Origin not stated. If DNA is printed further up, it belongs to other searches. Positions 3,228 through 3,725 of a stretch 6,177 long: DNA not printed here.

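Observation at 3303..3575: Opposite-strand 65-aa regulator with a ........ operator motif shared by two control regions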

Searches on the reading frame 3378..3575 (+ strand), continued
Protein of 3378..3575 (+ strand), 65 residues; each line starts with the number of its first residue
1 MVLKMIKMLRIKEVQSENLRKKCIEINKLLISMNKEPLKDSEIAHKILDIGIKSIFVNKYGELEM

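Call 28: search_protein_representatives(alignment_id=A2)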
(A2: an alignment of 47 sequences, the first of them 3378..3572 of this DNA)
Query: 47 sequences, 66 profile positions. Proteins with E-value up to 0.001 (for the whole library): 164; up to 1e-10: 67; up to 1e-30: 0. The best 150 are listed.
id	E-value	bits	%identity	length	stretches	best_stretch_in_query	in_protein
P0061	4.2e-30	119.4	-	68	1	1-65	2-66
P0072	1.8e-24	101.4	-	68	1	3-66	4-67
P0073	1.8e-23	98.2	-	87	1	3-65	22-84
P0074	6.2e-23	96.4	-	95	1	4-65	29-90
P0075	1.0e-21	92.5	-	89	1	2-65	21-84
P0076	1.7e-20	88.6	-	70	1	3-65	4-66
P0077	1.4e-19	85.7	-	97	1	3-65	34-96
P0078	4.6e-19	84.0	-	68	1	2-65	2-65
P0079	5.9e-19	83.7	-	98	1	4-65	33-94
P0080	2.3e-18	81.8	-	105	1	2-66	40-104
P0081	7.4e-18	80.1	-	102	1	4-65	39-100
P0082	9.2e-18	79.8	-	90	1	5-65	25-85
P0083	1.1e-17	79.5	-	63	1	5-66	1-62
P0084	3.5e-17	78.0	-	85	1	3-65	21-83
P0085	3.9e-17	77.8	-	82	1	2-65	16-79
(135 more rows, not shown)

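Call 29: fold_search(model_id=the predicted structure, library=pdb)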
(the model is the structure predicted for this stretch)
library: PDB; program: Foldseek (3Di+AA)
matches with E <= 10: 55; with E <= 0.001: 0
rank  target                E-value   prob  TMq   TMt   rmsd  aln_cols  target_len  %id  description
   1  8ceo_o                2.7e+00  0.08  0.27  0.18   8.7        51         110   18  Yeast RNA polymerase II transcription pre-initiation complex with core Mediator and the +1 nucleosome (released 2023-03-08)
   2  1fb1_A                2.9e+00  0.13  0.37  0.16   6.3        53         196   19  CRYSTAL STRUCTURE OF HUMAN GTP CYCLOHYDROLASE I (released 2000-12-08)
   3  1wi9_MODEL_1_A        3.1e+00  0.08  0.23  0.21  11.3        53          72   15  Solution structure of the PCI domain from mouse hypothetical protein AAH51541 (released 2004-11-28)
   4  7vn2_C                3.4e+00  0.04  0.21  0.06  12.6        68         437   16  Crystal structure of MBP-fused BIL1/BZR1 (21-90) in complex with double-stranded DNA contaning ATCACGTGAT (released 2022-12-07)
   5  9p8z_R                3.6e+00  0.10  0.37  0.16   8.7        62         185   11  Crystal Structure of GTP cyclohydrolase 1 (FolE) from Mycobacterium tuberculosis (released 2025-07-02)
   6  2qby_B                3.9e+00  0.33  0.52  0.10   6.5        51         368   12  Crystal structure of a heterodimer of Cdc6/Orc1 initiators bound to origin DNA (from S. solfataricus) (released 2007-09-11)
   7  7alb_N                3.9e+00  0.10  0.36  0.15  10.1        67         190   18  human GCH-GFRP stimulatory complex 7-deaza-GTP bound (released 2021-10-13)
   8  6z86_A                4.2e+00  0.10  0.37  0.15   9.7        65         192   18  human GTP cyclohydrolase I in complex with 7-deaza-GTP (released 2020-12-09)
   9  3o2p_E                4.2e+00  0.07  0.33  0.26  11.0        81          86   16  A Dual E3 Mechanism for Rub1 Ligation to Cdc53: Dcn1(P)-Cdc53(WHB) (released 2010-09-15)
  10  1fx7_A                4.5e+00  0.08  0.25  0.09   8.4        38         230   13  CRYSTAL STRUCTURE OF THE IRON-DEPENDENT REGULATOR (IDER) FROM MYCOBACTERIUM TUBERCULOSIS (released 2001-03-07)
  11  3zqc_A                4.8e+00  0.09  0.35  0.21  11.1        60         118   12  Structure of the Trichomonas vaginalis Myb3 DNA-binding domain bound to a promoter sequence reveals a unique C-termina (released 2012-04-18)
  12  3glx                  4.8e+00  0.08  0.26  0.10   8.6        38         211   13  Crystal Structure Analysis of the DtxR(E175K) complexed with Ni(II) (released 2009-06-09)
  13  7q8s_A                5.5e+00  0.03  0.25  0.07  13.1        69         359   13  Leishmania major ADP-actin filament decorated with Leishmania major cofilin (released 2022-05-18)
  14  8kg8_4                5.9e+00  0.08  0.35  0.04  10.8        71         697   10  Yeast replisome in state II (released 2023-12-06)
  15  3zqc_J                5.9e+00  0.08  0.35  0.21  11.1        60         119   12  Structure of the Trichomonas vaginalis Myb3 DNA-binding domain bound to a promoter sequence reveals a unique C-termina (released 2012-04-18)
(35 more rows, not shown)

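Call 35: fold_search(model_id=the predicted structure, library=viral)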
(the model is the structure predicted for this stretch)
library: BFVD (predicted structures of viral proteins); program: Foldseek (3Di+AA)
matches with E <= 10: 137; with E <= 0.001: 0
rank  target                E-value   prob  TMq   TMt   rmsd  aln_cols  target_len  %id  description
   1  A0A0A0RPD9            4.8e-01  0.96  0.68  0.76   3.3        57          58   10  Uncharacterized protein [Escherichia phage Seurat]
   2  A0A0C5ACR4            1.1e+00  0.41  0.53  0.29   8.9        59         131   20  (no name in the UniProt tables at hand)
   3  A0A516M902            1.3e+00  0.80  0.68  0.63   1.9        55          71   13  (no name in the UniProt tables at hand)
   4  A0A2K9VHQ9            1.3e+00  0.30  0.40  0.33  10.3        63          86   11  Uncharacterized protein [Pseudomonas phage Littlefix]
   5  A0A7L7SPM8            1.4e+00  0.28  0.35  0.35   8.1        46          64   17  (no name in the UniProt tables at hand)
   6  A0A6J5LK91            1.5e+00  0.60  0.64  0.53   4.7        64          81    9  Uncharacterized protein [uncultured Caudovirales phage]
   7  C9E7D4                1.6e+00  0.57  0.57  0.45   2.3        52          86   25  RstR [Affertcholeramvirus CTXphi]
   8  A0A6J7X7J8            1.6e+00  0.07  0.24  0.18  11.2        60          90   15  Uncharacterized protein [uncultured Caudovirales phage]
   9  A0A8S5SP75            1.8e+00  0.57  0.56  0.12   3.3        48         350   21  Transcription initiation factor IIE, alpha FINGER, Transcription [Siphoviridae sp. ctqSm5]
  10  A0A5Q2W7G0            1.8e+00  0.23  0.43  0.53   4.7        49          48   20  (no name in the UniProt tables at hand)
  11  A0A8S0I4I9            1.8e+00  0.13  0.36  0.24  17.6        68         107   22  (no name in the UniProt tables at hand)
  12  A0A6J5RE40            1.9e+00  0.47  0.39  0.39   3.0        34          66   18  Uncharacterized protein [uncultured Caudovirales phage]
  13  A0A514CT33            1.9e+00  0.15  0.35  0.06  12.8        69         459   10  SprT-like domain-containing protein [Achromobacter phage Motura]
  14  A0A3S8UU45            2.1e+00  0.13  0.37  0.16  26.8        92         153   13  (no name in the UniProt tables at hand)
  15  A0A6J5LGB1            2.4e+00  0.13  0.39  0.14  12.7        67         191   16  Uncharacterized protein [uncultured Caudovirales phage]
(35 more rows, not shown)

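Call 36: find_encoding_contigs(protein=P0050, flank=7000, max_places=3)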
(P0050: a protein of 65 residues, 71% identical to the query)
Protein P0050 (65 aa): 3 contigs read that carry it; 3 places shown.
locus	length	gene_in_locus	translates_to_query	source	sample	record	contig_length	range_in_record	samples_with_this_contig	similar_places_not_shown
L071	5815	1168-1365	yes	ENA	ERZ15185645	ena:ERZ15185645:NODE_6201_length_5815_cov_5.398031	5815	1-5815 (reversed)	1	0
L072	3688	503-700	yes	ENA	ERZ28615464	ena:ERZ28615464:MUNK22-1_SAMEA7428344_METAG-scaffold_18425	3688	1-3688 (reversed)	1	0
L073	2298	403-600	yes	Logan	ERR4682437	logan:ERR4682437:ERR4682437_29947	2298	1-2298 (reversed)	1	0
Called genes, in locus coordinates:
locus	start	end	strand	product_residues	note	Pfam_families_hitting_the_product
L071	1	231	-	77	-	?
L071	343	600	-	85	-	PF05356:Phage_Coat_B (weak)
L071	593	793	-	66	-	-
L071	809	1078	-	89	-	-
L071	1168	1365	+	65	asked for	-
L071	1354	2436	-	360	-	PF23343:REP_ORF2-G2P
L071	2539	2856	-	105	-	-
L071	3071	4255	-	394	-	PF05707:Zot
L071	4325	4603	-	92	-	PF10734:DUF2523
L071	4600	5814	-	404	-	?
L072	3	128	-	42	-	?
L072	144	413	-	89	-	-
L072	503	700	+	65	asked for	-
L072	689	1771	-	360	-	PF23343:REP_ORF2-G2P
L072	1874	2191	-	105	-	-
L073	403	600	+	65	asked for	-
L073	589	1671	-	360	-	PF23343:REP_ORF2-G2P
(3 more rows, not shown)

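Call 37: find_encoding_contigs(protein=P0051, flank=7000, max_places=2)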
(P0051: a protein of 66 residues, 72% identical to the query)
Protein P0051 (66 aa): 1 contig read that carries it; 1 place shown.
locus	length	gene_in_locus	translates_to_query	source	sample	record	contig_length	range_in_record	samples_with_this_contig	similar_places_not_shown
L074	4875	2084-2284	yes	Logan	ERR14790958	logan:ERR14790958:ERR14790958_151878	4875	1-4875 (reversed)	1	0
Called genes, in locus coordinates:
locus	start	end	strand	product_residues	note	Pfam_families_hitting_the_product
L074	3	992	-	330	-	?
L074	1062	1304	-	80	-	PF05356:Phage_Coat_B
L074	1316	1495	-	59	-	-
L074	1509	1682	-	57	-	-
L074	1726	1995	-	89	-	-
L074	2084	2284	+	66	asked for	-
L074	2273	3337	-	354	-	PF23343:REP_ORF2-G2P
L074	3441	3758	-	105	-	-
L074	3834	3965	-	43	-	-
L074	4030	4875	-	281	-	?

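Call 38: find_encoding_contigs(protein=P0023, flank=7000, max_places=3)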
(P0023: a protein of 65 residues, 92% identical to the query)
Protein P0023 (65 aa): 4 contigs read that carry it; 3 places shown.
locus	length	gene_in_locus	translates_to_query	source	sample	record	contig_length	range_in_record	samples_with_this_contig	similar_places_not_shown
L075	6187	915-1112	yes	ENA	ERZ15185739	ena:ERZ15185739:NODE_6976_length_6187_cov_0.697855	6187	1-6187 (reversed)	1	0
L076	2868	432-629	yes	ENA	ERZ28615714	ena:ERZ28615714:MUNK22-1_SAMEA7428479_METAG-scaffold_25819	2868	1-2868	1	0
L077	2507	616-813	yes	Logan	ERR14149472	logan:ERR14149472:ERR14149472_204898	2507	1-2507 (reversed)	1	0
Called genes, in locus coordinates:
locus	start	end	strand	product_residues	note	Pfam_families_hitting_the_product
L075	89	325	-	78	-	PF05356:Phage_Coat_B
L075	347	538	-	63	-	-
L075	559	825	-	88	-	-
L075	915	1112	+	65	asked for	-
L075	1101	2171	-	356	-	PF23343:REP_ORF2-G2P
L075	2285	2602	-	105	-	-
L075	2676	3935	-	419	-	PF05707:Zot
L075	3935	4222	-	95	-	PF10734:DUF2523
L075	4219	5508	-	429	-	-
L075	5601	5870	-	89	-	PF05356:Phage_Coat_B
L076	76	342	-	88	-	-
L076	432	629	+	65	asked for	-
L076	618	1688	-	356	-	PF23343:REP_ORF2-G2P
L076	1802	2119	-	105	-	-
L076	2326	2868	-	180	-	?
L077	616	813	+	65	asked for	-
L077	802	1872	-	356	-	PF23343:REP_ORF2-G2P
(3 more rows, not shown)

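Call 42: search_protein_families(library=pfam, alignment_id=A3, max_evalue=10)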
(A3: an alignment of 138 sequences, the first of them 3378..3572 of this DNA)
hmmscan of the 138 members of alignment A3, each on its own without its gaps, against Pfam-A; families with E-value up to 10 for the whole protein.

A. member 1, window:3378-3572:+ (65 aa): 0 families

B. families by the number of members that match (of 138 scanned): 84 families (the first 25 are shown)
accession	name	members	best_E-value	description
PF18938.6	aRib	7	0.0054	Atypical Rib domain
PF08890.17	Phage_TAC_5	6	0.0034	Phage XkdN-like tail assembly chaperone protein, TAC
PF09106.17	SelB-wing_2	4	0.0053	Elongation factor SelB, winged helix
PF21983.2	NikA-like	4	0.011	Mobilization protein NikA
PF16508.11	NIBRIN_BRCT_II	3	0.042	Second BRCT domain on Nijmegen syndrome breakage protein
PF20949.2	Flu_PB2_3rd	2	0.0014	Influenza RNA polymerase PB2 middle domain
PF20582.4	UPF0758_N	2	0.0067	UPF0758 N-terminal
PF19807.5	DUF6290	2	0.022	Family of unknown function (DUF6290)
PF05818.17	TraT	2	0.05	Enterobacterial TraT complement resistance protein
PF05066.19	HARE-HTH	2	0.09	HB1, ASXL, restriction endonuclease HTH domain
PF00036.39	EF-hand_1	2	0.16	EF hand domain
PF18274.6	V_ATPase_prox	1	0.0023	Vacuolar ATPase Subunit I N-terminal proximal lobe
PF15446.12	zf-PHD-like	1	0.0028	PHD/FYVE-zinc-finger like domain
PF01393.25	Chromo_shadow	1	0.0064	Chromo shadow domain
PF05261.17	Tra_M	1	0.0072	TraM protein, DNA-binding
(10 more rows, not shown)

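Call 48: search_solved_structures(query=A3, max_evalue=10, show_alignments=4)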
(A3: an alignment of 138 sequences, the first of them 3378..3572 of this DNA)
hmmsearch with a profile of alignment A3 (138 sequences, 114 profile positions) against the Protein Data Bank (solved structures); distinct sequences matched with E-value up to 10: 7.
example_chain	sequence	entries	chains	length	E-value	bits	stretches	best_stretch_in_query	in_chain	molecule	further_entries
7upp_A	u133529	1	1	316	0.018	17.8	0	62-100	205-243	DHT03 protein A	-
6v3p_C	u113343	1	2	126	0.17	14.6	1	71-101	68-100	IgA FC receptor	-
2ba3_A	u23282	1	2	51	0.18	14.6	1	21-49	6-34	NikA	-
7upp_B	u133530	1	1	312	0.2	14.4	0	62-95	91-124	DHT03 protein B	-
2zts_A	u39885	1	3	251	0.9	12.3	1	33-64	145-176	Putative uncharacterized protein PH0186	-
9x8z_B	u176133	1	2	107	1.1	12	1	21-53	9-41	PqqD family protein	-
8pkr_A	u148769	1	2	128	1.5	11.6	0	81-105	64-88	non-specific serine/threonine protein kinase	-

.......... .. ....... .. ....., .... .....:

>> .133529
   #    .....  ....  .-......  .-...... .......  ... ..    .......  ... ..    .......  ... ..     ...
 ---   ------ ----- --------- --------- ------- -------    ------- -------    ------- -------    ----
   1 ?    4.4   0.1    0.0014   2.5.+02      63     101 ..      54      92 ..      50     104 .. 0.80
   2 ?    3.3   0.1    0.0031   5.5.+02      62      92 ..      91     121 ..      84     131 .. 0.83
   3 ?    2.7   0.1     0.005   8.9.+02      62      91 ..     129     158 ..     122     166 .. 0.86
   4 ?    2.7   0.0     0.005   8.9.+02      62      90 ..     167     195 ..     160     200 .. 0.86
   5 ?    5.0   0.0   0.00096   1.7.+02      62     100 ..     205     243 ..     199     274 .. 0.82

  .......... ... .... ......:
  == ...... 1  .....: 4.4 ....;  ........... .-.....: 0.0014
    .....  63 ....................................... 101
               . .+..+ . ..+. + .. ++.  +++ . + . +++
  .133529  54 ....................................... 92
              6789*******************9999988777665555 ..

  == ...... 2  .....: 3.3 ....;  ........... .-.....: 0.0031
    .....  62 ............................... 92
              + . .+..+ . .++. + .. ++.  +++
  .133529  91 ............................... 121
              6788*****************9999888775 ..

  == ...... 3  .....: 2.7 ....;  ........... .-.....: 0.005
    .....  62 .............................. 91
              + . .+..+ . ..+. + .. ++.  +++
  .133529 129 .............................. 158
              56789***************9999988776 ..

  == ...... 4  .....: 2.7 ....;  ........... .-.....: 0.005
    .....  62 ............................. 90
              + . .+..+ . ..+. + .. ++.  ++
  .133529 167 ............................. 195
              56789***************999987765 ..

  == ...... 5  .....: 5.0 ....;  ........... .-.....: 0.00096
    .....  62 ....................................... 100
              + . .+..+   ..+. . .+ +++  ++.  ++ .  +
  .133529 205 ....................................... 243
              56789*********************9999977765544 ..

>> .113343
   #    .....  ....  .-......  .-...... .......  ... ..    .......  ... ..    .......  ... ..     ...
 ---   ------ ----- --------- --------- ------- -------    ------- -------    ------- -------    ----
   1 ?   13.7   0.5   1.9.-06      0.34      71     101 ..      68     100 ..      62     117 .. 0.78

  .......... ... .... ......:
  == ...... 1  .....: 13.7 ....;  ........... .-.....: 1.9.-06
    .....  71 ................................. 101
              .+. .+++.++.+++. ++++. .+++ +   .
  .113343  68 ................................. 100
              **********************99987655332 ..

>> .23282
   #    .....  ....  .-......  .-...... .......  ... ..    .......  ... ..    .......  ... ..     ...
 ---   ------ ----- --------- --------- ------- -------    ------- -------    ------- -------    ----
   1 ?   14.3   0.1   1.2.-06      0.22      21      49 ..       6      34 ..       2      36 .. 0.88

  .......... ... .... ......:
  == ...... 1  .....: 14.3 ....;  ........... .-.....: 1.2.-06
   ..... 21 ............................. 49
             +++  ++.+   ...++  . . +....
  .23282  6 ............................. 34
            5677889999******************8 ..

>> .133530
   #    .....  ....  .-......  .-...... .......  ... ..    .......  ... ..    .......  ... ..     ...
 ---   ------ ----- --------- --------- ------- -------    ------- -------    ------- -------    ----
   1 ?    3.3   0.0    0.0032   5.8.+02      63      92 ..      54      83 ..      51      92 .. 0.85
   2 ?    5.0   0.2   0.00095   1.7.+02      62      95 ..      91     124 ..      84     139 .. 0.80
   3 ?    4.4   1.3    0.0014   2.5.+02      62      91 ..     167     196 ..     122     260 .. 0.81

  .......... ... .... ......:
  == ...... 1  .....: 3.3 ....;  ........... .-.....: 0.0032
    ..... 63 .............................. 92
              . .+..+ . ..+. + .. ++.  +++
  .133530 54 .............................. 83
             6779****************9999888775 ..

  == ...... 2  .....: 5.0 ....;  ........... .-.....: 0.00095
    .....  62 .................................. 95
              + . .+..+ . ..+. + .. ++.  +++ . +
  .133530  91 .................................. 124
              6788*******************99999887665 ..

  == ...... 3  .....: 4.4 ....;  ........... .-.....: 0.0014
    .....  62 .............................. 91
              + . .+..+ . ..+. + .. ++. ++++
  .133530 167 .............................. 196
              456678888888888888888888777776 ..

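Call 52: list_cluster_members(proteins=[P0002, P0011, P0039, P0040, P0052])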
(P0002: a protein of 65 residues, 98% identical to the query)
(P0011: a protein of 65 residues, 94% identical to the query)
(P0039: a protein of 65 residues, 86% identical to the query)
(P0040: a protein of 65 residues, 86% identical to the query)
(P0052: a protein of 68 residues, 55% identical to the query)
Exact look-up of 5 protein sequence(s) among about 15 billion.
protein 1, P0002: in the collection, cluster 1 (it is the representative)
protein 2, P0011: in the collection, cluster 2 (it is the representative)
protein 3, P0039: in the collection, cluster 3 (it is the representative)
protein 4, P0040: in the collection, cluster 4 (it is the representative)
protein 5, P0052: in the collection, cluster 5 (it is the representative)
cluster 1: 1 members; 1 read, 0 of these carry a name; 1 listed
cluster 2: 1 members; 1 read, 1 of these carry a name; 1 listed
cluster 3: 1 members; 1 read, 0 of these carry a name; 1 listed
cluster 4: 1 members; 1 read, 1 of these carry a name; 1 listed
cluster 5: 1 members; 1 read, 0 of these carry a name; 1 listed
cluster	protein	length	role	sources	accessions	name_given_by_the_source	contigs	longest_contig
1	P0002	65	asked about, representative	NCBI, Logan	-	-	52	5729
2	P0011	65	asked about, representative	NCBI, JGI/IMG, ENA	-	hypothetical protein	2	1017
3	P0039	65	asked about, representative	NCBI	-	-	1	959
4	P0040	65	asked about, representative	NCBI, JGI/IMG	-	hypothetical protein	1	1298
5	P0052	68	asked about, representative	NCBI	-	-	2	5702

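Call 53: find_encoding_contigs(protein=P0002, flank=7000, max_places=8)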
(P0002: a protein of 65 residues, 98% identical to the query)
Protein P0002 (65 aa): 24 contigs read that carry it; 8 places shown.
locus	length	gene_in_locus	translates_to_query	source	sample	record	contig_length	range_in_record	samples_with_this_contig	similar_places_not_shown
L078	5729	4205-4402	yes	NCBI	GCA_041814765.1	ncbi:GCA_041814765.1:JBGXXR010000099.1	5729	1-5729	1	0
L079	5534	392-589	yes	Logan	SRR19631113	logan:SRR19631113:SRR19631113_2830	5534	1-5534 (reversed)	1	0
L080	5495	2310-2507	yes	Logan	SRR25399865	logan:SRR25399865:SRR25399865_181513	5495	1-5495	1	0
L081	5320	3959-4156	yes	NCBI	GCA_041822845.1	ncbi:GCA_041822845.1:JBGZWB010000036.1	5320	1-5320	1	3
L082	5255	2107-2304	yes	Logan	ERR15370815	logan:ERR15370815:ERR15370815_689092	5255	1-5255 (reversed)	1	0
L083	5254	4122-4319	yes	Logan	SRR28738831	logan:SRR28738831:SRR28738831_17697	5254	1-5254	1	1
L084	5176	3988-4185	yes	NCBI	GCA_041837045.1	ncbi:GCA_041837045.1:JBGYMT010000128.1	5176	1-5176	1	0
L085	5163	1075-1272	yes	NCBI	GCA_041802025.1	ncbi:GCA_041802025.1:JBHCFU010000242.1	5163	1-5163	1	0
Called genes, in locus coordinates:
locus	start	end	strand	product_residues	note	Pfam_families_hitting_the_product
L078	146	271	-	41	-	-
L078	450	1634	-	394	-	PF05707:Zot (weak)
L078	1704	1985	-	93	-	PF10734:DUF2523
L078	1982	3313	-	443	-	-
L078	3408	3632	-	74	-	PF05356:Phage_Coat_B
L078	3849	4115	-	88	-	-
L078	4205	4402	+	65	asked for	-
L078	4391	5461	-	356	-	PF23343:REP_ORF2-G2P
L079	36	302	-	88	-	-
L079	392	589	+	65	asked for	-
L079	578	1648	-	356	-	PF23343:REP_ORF2-G2P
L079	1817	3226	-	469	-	PF05707:Zot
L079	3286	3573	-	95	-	-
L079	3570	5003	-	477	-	PF05616:Neisseria_TspB (faint)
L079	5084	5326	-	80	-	PF05356:Phage_Coat_B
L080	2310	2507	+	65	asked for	-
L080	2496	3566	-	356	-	PF23343:REP_ORF2-G2P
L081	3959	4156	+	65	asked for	-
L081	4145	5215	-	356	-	PF23343:REP_ORF2-G2P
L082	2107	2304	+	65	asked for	-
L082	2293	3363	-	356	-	PF23343:REP_ORF2-G2P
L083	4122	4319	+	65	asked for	-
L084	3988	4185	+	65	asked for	-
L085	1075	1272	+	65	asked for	-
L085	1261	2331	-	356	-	PF23343:REP_ORF2-G2P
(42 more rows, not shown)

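Call 58: search_protein_families(library=ncbifam, proteins=[window:3378-3575:+, L012:6573-6782:+, L001:4635-4823:+], max_evalue=1)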
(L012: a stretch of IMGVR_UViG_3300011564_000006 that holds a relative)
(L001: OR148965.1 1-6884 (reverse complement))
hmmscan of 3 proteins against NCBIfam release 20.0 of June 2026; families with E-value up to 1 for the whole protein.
window:3378-3575:+ (65 aa): 0 families

L012:6573-6782:+ (69 aa): 0 families

L001:4635-4823:+ (62 aa): 0 families
